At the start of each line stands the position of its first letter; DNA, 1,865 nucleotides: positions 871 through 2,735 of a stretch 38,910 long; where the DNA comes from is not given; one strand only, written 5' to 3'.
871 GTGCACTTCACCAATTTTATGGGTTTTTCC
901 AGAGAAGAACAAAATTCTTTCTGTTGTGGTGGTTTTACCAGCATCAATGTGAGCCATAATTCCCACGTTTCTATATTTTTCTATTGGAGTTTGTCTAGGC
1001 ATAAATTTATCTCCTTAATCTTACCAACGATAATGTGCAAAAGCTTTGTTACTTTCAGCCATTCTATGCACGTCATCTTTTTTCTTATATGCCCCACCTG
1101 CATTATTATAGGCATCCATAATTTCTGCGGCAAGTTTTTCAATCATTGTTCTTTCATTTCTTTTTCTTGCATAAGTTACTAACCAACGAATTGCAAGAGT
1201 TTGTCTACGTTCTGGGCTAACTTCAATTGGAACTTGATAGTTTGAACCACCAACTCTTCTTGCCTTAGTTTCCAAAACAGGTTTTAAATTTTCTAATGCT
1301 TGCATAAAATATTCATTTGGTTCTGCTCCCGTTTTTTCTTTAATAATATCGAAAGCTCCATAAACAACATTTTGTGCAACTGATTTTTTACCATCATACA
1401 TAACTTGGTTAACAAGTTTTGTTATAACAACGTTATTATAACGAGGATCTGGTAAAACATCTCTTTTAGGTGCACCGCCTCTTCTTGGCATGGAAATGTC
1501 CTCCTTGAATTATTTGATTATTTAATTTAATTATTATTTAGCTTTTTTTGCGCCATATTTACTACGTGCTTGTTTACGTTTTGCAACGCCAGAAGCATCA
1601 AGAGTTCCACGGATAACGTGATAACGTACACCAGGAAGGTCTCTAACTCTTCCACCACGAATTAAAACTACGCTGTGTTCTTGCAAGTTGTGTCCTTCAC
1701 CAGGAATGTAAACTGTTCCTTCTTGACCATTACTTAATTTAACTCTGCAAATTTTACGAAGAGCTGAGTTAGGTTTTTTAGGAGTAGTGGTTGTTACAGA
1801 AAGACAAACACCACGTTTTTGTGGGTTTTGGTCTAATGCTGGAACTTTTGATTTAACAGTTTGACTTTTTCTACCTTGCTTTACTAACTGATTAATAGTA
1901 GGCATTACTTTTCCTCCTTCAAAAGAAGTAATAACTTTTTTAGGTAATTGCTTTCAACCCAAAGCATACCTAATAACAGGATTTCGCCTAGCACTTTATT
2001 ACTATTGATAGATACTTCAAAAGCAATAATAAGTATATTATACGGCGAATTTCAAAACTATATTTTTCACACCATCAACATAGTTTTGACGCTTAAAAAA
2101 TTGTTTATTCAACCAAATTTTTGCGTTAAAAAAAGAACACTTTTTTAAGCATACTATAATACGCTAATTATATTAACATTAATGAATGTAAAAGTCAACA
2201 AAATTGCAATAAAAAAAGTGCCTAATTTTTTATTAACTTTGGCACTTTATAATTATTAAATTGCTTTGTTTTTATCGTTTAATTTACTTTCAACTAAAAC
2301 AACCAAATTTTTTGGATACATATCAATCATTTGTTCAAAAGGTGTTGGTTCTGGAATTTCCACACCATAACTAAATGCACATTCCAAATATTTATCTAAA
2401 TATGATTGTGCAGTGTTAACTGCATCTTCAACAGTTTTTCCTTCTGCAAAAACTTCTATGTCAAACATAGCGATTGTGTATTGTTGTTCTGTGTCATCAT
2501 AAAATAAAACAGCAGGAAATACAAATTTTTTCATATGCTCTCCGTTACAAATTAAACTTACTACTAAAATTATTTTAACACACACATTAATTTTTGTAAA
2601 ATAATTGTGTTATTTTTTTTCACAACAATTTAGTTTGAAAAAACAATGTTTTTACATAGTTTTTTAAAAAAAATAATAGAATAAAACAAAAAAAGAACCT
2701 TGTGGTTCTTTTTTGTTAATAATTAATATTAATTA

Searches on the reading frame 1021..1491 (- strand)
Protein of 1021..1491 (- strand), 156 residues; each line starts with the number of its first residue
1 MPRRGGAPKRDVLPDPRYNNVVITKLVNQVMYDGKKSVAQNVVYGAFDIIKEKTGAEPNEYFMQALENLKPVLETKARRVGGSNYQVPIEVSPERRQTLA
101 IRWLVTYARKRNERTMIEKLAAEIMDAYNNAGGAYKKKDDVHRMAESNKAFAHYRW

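Call 5: search_protein_families(library=pfam, proteins=[window:1021-1491:-], max_evalue=0.001)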
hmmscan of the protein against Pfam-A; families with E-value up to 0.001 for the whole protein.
window:1021-1491:- (156 aa): 1 family
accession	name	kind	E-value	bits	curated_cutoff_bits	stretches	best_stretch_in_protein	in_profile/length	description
PF00177.27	Ribosomal_S7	-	1.8e-67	226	24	1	2-149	1-148/148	Ribosomal protein S7p/S5e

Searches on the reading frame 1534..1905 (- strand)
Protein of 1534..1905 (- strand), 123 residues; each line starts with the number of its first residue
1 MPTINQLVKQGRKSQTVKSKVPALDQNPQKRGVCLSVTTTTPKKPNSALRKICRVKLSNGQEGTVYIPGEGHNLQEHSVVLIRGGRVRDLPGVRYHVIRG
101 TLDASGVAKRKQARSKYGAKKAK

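Call 5: search_protein_families(library=pfam, proteins=[window:1534-1905:-], max_evalue=0.001)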
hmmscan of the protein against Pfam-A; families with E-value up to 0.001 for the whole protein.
window:1534-1905:- (123 aa): 1 family
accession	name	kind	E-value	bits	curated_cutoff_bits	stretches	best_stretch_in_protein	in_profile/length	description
PF00164.32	Ribosom_S12_S23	-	4.7e-39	133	22.3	1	18-122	2-108/110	Ribosomal protein S12/S23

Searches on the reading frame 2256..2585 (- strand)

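Call 5: search_protein_families(library=pfam, proteins=[window:2256-2585:-], max_evalue=0.001)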
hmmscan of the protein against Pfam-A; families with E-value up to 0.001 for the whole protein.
window:2256-2585:- (109 aa): 1 family
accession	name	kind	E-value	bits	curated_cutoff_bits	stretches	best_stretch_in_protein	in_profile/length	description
PF15919.11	HicB_lk_antitox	-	3.9e-05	24.2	27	1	23-90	1-70/123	HicB_like antitoxin of bacterial toxin-antitoxin system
